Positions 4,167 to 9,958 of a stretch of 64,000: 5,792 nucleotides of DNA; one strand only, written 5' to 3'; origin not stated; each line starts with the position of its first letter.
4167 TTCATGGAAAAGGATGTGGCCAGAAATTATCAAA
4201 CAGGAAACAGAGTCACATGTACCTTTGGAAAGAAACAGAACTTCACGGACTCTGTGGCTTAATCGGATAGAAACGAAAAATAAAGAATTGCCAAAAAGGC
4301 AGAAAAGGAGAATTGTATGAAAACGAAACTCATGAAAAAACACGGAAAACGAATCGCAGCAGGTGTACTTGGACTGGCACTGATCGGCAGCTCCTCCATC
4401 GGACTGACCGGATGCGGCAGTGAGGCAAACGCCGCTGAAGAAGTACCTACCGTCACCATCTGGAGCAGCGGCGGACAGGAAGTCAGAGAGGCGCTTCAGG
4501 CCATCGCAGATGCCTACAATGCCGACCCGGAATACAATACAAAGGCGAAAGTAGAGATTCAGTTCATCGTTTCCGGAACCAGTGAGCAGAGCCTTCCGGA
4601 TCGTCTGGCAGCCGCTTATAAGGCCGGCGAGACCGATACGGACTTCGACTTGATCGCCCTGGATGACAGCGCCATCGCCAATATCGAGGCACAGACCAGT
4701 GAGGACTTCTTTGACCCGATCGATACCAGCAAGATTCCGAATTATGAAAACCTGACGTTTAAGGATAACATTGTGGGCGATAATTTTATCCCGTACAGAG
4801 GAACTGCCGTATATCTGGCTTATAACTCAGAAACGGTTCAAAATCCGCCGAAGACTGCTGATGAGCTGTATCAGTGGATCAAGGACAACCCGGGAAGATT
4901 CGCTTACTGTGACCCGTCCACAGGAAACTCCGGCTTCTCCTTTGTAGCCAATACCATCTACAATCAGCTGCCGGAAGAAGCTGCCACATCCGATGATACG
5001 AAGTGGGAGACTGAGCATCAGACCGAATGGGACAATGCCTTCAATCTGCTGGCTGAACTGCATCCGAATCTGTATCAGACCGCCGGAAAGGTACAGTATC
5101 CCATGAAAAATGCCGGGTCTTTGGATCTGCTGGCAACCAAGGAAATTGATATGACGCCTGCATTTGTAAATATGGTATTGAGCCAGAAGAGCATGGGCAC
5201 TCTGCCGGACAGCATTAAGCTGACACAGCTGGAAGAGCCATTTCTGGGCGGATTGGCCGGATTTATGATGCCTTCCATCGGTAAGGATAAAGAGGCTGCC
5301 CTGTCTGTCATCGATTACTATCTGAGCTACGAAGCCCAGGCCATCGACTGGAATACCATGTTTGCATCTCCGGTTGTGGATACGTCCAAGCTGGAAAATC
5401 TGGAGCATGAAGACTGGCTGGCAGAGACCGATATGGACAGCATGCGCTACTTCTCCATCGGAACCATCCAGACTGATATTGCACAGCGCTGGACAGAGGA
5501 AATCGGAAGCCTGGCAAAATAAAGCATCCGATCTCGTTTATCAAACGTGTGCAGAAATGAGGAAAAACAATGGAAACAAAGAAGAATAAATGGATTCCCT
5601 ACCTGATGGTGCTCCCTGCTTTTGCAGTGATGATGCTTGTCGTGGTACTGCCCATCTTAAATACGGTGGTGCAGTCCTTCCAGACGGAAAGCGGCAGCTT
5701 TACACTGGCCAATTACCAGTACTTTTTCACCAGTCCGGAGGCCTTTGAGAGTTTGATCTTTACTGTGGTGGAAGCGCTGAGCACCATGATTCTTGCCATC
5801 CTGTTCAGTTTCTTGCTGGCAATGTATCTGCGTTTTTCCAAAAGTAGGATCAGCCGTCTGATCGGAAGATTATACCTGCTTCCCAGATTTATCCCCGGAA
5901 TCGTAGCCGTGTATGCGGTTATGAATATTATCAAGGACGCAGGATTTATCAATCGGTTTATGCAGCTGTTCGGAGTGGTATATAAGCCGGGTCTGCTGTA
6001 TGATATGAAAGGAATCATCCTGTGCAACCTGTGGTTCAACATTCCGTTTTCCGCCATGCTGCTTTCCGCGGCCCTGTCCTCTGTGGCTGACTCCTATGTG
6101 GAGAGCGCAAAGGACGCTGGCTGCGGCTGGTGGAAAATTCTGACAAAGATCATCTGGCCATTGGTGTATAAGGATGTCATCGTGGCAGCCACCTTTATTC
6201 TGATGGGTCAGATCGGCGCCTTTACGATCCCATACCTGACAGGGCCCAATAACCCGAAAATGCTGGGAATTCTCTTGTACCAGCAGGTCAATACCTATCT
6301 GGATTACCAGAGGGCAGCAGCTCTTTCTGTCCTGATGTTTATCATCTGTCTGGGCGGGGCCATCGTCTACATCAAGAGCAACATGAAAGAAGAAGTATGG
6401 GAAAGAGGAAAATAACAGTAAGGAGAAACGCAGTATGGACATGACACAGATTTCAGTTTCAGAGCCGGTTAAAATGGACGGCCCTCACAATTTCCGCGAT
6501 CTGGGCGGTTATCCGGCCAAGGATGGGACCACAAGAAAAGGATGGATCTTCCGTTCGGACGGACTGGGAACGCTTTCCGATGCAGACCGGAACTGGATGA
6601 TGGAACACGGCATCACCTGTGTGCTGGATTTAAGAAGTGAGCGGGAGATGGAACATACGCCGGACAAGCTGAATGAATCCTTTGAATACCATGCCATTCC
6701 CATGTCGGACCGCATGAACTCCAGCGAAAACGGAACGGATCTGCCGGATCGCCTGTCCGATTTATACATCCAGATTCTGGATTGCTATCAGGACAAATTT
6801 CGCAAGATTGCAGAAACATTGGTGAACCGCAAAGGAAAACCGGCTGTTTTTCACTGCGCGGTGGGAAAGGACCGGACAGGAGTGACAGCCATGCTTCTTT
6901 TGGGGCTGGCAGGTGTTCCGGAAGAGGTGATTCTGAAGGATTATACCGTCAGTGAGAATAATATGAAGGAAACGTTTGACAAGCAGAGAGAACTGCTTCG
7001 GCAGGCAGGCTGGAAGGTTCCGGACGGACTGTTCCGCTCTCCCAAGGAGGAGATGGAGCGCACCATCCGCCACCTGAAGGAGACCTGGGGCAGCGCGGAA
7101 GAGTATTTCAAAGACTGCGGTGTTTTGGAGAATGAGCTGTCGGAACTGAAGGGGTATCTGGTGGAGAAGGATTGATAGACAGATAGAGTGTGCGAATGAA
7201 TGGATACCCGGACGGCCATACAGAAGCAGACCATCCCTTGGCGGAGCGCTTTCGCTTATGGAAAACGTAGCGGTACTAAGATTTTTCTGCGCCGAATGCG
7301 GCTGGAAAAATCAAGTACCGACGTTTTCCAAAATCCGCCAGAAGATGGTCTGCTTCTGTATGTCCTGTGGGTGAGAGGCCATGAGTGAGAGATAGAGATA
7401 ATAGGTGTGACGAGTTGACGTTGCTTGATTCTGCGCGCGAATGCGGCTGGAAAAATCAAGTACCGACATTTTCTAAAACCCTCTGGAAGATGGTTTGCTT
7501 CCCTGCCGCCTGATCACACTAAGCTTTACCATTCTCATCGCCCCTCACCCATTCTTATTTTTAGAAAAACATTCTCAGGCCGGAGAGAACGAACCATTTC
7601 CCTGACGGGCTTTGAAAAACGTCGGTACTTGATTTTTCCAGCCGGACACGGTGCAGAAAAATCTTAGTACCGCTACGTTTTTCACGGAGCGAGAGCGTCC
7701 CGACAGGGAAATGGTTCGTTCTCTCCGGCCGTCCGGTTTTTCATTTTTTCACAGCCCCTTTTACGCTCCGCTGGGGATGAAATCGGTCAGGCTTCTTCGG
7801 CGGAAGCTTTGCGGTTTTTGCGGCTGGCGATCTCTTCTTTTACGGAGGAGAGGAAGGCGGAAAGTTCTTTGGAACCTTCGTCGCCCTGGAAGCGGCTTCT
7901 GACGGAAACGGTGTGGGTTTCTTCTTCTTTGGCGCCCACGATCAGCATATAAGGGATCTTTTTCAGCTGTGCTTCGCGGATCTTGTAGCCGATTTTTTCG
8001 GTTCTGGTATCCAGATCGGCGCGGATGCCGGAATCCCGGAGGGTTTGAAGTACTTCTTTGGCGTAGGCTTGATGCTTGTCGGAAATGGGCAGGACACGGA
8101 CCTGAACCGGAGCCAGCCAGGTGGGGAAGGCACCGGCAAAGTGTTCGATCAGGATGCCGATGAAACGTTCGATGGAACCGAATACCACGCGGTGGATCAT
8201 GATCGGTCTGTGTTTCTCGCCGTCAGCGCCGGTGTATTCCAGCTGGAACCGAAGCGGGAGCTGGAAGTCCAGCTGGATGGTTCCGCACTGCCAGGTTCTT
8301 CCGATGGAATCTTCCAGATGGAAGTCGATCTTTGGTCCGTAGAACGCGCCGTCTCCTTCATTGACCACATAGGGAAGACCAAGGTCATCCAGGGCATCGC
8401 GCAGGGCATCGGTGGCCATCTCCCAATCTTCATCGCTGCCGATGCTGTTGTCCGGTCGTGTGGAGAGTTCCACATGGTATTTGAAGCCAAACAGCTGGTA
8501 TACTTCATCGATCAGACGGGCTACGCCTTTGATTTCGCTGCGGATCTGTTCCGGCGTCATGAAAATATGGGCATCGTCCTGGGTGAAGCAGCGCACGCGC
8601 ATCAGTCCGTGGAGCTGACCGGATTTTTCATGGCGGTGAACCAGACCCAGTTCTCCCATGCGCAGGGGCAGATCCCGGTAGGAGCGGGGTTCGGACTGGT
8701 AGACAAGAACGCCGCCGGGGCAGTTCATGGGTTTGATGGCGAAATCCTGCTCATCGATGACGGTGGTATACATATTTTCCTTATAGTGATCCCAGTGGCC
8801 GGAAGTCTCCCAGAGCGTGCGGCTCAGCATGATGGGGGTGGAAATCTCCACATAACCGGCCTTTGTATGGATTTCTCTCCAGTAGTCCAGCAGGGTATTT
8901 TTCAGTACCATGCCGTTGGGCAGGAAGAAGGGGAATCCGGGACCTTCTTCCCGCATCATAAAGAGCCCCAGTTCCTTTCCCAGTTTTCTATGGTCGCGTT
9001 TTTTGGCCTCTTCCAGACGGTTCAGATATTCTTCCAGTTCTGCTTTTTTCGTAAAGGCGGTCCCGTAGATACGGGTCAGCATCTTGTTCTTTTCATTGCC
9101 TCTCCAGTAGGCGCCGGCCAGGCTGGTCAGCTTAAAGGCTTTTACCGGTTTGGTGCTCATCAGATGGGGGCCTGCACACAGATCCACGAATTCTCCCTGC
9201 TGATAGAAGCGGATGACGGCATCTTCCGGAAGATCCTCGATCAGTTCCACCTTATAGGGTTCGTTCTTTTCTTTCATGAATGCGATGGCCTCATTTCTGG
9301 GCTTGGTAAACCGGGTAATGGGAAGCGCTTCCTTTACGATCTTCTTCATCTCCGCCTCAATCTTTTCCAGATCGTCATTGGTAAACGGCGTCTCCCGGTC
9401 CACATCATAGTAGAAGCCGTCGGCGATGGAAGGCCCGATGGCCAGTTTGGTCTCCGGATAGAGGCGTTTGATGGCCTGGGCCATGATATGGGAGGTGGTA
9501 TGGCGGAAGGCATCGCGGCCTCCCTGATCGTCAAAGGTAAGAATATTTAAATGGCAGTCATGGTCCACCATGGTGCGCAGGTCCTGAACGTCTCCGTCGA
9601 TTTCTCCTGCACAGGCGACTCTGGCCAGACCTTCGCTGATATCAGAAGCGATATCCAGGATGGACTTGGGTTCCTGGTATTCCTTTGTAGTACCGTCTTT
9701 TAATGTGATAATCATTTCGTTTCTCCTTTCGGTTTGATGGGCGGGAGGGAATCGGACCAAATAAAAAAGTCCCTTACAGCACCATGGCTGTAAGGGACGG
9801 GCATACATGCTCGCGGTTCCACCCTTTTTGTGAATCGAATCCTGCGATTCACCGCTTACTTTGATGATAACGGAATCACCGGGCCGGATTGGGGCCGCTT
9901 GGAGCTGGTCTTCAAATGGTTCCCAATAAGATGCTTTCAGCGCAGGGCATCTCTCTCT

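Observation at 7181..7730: Cluster of ~153-bp long-hairpin elements: conserved core, copy-specific but perfectly compensated terminal stems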

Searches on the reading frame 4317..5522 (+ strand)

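Call 16: search_protein_families(library=pfam, proteins=[window:4317-5522:+])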
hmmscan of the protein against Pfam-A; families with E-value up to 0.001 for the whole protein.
window:4317-5522:+ (401 aa): 4 families
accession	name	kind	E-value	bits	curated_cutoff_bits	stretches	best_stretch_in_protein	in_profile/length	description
PF13416.11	SBP_bac_8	-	1.4e-13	51.7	27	1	72-360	5-268/279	Bacterial extracellular solute-binding protein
PF01547.30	SBP_bac_1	-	1.1e-09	39.2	26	1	57-342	5-307/307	Bacterial extracellular solute-binding protein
PF13343.11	SBP_bac_6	-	2.2e-06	27.8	24.6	1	124-368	22-234/245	Bacterial extracellular solute-binding protein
PF13531.11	SBP_bac_11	-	6.5e-05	23.2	25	1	53-343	6-220/227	Bacterial extracellular solute-binding protein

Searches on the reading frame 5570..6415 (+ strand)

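Call 16: search_protein_families(library=pfam, proteins=[window:5570-6415:+])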
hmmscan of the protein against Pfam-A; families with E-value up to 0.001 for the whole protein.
window:5570-6415:+ (281 aa): 1 family
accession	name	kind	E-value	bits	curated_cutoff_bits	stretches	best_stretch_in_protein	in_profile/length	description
PF00528.27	BPD_transp_1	-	8.7e-12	45.6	26.4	1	77-264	2-169/184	Binding-protein-dependent transport system inner membrane component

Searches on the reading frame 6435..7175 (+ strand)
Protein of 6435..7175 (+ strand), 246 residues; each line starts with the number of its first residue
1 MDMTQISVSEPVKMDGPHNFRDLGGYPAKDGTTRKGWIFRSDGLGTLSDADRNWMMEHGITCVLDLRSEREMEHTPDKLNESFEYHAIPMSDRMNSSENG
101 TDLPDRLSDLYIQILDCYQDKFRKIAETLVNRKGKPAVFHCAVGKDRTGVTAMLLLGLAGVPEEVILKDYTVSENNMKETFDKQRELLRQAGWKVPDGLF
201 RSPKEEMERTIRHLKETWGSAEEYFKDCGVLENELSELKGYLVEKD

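Call 16: search_protein_families(library=pfam, proteins=[window:6435-7175:+])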
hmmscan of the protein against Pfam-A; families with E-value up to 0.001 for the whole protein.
window:6435-7175:+ (246 aa): 4 families
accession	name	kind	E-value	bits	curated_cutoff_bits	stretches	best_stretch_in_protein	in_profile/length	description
PF13350.11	Y_phosphatase3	-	5.8e-58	197.1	22.2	1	13-244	2-240/240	Tyrosine phosphatase family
PF22784.1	PTP-SAK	-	1.6e-05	25.5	27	1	54-186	26-138/153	Swiss Army Knife protein, DSP-PTPase phosphatase domain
PF22741.1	PTP-NADK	-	0.00031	20.6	27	0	45-82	34-71/163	DSP-PTPase phosphatase fused to NAD+ Kinase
PF03162.18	Y_phosphatase2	-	0.00074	19.6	27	1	101-183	70-140/165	Tyrosine phosphatase family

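Call 23: find_encoding_contigs(protein=window:6435-7175:+, flank=6000, max_places=10)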
Protein window:6435-7175:+ (246 aa): 22 contigs read that carry it; 10 places shown.
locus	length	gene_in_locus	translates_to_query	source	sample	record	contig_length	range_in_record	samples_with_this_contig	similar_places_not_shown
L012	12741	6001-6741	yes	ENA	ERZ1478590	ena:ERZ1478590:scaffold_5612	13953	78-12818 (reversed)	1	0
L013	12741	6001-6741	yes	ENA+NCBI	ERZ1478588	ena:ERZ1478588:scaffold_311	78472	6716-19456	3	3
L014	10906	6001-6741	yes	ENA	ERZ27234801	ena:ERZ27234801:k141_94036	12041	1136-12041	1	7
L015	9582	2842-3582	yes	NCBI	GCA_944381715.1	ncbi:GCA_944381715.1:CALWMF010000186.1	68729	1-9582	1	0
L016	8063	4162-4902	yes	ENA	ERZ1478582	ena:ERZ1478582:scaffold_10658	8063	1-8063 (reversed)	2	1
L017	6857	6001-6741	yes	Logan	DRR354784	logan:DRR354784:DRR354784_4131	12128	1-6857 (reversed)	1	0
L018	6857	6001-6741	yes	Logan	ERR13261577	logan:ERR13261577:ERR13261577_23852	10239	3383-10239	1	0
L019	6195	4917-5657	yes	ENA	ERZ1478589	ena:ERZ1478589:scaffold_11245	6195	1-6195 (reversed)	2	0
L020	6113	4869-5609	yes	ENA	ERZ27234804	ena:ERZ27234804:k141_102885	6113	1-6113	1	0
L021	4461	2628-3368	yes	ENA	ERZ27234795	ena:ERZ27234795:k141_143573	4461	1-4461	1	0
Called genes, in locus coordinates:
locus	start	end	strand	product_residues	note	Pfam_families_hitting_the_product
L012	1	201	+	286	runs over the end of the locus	PF00293:NUDIX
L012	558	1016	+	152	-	PF20374:DUF6669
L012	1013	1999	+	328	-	PF02811:PHP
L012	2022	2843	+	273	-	PF00528:BPD_transp_1 (weak)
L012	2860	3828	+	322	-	PF02463:SMC_N (faint), PF00005:ABC_tran, PF13304:AAA_21 (weak)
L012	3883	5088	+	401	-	PF01547:SBP_bac_1, PF13416:SBP_bac_8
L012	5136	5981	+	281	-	PF00528:BPD_transp_1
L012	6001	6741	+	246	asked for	PF13350:Y_phosphatase3, PF22784:PTP-SAK (faint)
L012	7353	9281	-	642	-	PF02824:TGS (weak), PF07973:tRNA_SAD, PF00587:tRNA-synt_2b, PF03129:HGTP_anticodon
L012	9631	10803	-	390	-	PF01520:Amidase_3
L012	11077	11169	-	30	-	-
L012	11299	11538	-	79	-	-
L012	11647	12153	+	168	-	PF02056:Glyco_hydro_4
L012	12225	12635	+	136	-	PF11975:Glyco_hydro_4C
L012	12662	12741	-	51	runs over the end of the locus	?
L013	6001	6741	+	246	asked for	PF13350:Y_phosphatase3, PF22784:PTP-SAK (faint)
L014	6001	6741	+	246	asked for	PF13350:Y_phosphatase3, PF22784:PTP-SAK (faint)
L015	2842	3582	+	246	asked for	PF13350:Y_phosphatase3, PF22784:PTP-SAK (faint)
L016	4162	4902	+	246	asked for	PF13350:Y_phosphatase3, PF22784:PTP-SAK (faint)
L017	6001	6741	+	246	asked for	PF13350:Y_phosphatase3, PF22784:PTP-SAK (faint)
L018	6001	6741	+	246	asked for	PF13350:Y_phosphatase3, PF22784:PTP-SAK (faint)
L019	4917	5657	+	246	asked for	PF13350:Y_phosphatase3, PF22784:PTP-SAK (faint)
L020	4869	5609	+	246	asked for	PF13350:Y_phosphatase3, PF22784:PTP-SAK (faint)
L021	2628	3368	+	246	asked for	PF13350:Y_phosphatase3, PF22784:PTP-SAK (faint)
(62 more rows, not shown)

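Call 83: list_cluster_members(proteins=[window:6435-7175:+, window:38185-39273:-, window:46590-48431:-])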
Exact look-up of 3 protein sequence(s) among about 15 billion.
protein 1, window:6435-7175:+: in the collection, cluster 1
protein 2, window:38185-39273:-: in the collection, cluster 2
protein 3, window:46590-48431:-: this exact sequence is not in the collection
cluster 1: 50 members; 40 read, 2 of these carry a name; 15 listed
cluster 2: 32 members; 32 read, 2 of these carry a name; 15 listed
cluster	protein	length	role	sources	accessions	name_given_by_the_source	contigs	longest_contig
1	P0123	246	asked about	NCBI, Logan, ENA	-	-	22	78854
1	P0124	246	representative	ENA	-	-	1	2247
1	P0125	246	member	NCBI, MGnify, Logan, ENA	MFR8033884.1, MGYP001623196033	MAG: tyrosine-protein phosphatase [Lachnospiraceae bacterium] | FL=1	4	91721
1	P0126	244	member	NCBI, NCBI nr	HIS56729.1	MAG TPA: tyrosine-protein phosphatase [Candidatus Fimimorpha excrementavium] | tyrosine-protein phosphatase [Candidatus Fimimorpha excrementavium]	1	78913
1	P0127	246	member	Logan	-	-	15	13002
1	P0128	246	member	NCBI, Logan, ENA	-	-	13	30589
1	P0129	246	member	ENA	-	-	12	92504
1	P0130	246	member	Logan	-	-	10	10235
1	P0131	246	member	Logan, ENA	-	-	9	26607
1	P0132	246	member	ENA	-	-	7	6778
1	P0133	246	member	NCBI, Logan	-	-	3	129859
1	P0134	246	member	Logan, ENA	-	-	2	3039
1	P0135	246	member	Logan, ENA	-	-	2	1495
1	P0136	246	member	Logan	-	-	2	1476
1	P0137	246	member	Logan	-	-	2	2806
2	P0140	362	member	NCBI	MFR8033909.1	MAG: ethanolamine utilization protein EutH [Lachnospiraceae bacterium]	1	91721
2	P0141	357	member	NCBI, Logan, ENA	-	-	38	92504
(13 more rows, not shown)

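Call 105: find_encoding_contigs(protein=P0125, flank=2500, max_places=4)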
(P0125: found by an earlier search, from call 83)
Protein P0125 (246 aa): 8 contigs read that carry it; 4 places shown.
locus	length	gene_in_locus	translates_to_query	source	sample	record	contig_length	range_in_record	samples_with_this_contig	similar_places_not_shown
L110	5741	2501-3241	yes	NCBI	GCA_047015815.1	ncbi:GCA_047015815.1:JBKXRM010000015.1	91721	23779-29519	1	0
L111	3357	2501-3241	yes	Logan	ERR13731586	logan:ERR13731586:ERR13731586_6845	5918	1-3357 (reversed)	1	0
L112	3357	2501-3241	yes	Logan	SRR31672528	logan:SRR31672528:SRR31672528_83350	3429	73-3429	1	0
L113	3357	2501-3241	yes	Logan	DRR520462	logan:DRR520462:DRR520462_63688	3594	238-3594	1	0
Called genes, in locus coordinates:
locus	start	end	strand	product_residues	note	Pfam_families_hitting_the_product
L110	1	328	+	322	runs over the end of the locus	PF02463:SMC_N (faint), PF00005:ABC_tran, PF13304:AAA_21 (weak)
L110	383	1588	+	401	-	PF01547:SBP_bac_1, PF13416:SBP_bac_8, PF13343:SBP_bac_6 (weak)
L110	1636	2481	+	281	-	PF00528:BPD_transp_1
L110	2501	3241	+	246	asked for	PF13350:Y_phosphatase3, PF03162:Y_phosphatase2 (weak)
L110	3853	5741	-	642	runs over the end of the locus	PF02824:TGS, PF07973:tRNA_SAD, PF00587:tRNA-synt_2b, PF03129:HGTP_anticodon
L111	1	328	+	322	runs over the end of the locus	PF02463:SMC_N (faint), PF00005:ABC_tran, PF13304:AAA_21 (weak)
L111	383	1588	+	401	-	PF01547:SBP_bac_1, PF13416:SBP_bac_8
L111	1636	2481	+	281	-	PF00528:BPD_transp_1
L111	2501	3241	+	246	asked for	PF13350:Y_phosphatase3, PF03162:Y_phosphatase2 (weak)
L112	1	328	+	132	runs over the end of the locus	?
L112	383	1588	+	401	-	PF01547:SBP_bac_1, PF13416:SBP_bac_8, PF13343:SBP_bac_6 (weak)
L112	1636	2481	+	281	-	PF00528:BPD_transp_1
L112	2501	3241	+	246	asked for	PF13350:Y_phosphatase3, PF03162:Y_phosphatase2 (weak)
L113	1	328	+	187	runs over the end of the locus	?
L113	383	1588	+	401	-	PF01547:SBP_bac_1, PF13416:SBP_bac_8, PF13343:SBP_bac_6 (weak)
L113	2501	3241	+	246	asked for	PF13350:Y_phosphatase3, PF03162:Y_phosphatase2 (weak)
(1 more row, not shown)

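Call 106: find_encoding_contigs(protein=P0126, flank=2500, max_places=3)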
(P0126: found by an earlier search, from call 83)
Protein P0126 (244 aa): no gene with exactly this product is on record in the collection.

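Call 109: find_encoding_contigs(protein=P0140, flank=1500, max_places=3)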
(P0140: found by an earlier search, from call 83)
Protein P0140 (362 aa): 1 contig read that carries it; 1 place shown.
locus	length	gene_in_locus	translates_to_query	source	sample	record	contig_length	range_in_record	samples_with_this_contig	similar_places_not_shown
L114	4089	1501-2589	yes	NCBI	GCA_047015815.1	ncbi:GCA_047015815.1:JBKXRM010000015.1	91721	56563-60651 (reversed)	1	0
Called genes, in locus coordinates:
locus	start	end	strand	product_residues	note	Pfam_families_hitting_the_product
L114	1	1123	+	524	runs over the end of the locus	-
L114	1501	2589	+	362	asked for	PF04346:EutH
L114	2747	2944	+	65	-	PF20037:DUF6440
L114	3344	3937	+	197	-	-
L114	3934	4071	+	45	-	-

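Call 110: find_encoding_contigs(protein=P0141, flank=1500, max_places=6)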
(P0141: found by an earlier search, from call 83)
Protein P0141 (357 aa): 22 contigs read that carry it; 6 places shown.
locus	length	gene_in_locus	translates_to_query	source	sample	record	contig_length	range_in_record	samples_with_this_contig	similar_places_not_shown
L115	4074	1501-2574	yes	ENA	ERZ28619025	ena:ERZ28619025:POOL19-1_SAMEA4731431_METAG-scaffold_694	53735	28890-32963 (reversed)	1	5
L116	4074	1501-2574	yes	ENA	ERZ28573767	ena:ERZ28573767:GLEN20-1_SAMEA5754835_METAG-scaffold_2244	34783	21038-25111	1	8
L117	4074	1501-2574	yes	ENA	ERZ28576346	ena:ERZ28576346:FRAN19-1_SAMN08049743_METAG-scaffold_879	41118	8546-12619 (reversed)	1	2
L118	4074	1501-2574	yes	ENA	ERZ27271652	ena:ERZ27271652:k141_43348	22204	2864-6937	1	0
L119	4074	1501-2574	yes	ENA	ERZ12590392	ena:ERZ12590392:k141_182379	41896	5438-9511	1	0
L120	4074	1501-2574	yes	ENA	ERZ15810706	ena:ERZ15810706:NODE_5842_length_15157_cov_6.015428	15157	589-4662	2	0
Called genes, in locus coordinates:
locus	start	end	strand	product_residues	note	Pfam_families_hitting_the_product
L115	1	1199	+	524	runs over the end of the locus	-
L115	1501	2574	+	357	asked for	PF04346:EutH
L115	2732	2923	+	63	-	PF20037:DUF6440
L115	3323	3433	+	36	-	-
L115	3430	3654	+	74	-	-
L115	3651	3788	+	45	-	-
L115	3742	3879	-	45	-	-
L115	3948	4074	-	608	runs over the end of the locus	PF06161:DUF975, PF06541:ABC_trans_CmpB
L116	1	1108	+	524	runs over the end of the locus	-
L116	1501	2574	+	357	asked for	PF04346:EutH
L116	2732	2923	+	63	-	PF20037:DUF6440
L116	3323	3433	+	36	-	-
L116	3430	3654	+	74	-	-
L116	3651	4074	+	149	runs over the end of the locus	-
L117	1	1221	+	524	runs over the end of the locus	-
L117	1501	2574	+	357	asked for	PF04346:EutH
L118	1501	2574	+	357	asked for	PF04346:EutH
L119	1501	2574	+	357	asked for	PF04346:EutH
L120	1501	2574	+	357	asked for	PF04346:EutH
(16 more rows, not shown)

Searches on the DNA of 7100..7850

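Call 5: search_rna_families(source=window, start=7100, end=7850, threshold=evalue, max_evalue=10, show_alignments=3)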
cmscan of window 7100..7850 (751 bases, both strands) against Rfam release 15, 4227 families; matches with E-value up to 10: 2.
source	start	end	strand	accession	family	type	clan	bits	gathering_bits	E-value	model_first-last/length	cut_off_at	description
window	7607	7691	+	RF00832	mir-71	Gene; miRNA;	-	23.1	50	0.032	1-73/73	no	mir-71 microRNA precursor family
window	7606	7690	-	RF00832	mir-71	Gene; miRNA;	-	17.8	50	0.87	1-73/73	no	mir-71 microRNA precursor family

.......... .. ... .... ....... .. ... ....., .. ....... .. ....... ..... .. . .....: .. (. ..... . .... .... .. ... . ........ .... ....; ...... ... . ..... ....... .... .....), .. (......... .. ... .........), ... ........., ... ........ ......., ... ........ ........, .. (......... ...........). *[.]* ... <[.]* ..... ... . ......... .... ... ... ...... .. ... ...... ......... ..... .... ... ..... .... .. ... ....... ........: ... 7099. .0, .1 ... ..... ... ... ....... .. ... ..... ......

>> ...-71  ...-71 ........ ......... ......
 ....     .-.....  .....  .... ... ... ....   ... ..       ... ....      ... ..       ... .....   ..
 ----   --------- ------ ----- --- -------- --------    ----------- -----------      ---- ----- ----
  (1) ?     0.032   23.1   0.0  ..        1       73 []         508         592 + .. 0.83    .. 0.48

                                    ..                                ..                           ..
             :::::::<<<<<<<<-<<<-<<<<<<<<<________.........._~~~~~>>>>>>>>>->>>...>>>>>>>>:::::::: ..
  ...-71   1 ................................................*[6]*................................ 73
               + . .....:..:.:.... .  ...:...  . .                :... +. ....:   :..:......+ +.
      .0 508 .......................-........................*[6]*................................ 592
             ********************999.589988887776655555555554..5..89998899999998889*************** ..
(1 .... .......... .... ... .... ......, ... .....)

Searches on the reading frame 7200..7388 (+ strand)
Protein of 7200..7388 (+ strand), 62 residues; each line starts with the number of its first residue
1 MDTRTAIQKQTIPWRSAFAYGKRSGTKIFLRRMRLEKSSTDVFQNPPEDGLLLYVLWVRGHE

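Call 16: search_protein_families(library=pfam, proteins=[window:7200-7388:+])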
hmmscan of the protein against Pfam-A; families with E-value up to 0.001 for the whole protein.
window:7200-7388:+ (62 aa): 0 families

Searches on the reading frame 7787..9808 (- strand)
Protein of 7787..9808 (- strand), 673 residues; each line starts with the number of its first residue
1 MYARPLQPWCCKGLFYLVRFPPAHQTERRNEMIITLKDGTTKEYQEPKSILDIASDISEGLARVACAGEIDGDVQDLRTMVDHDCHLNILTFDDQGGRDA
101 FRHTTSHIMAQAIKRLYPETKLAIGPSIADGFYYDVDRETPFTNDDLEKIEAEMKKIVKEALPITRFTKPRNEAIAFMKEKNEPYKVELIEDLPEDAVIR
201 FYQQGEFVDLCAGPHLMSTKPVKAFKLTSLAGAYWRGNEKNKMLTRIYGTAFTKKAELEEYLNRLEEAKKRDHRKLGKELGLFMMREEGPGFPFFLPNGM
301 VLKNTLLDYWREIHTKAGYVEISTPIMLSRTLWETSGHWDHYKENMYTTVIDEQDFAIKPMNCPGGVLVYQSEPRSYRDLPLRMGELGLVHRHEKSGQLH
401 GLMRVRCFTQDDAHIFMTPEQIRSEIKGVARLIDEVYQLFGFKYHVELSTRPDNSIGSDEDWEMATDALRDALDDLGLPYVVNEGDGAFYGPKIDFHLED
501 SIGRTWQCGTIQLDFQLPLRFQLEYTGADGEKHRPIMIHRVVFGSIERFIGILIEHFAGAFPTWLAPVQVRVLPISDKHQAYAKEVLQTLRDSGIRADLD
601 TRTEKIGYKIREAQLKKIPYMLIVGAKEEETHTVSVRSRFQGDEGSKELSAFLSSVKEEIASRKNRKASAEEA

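Call 16: search_protein_families(library=pfam, proteins=[window:7787-9808:-])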
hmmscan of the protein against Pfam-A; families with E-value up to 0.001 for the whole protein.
window:7787-9808:- (673 aa): 4 families
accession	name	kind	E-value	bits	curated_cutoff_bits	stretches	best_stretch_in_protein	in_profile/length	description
PF00587.30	tRNA-synt_2b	-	2.8e-48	164.8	29.3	1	349-557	3-179/179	tRNA synthetase class II core domain (G, H, P, S and T)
PF03129.25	HGTP_anticodon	-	5.9e-25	87.7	21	1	569-658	1-93/94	Anticodon binding domain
PF07973.19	tRNA_SAD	-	5e-16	58.8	24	1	199-248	1-44/44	Threonyl and Alanyl tRNA synthetase second additional domain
PF02824.27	TGS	-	2.8e-07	30.9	22.2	1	32-91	1-60/60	TGS domain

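Call 24: find_encoding_contigs(protein=window:7787-9808:-, flank=6000, max_places=10)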
Protein window:7787-9808:- (673 aa): no gene with exactly this product is on record in the collection.
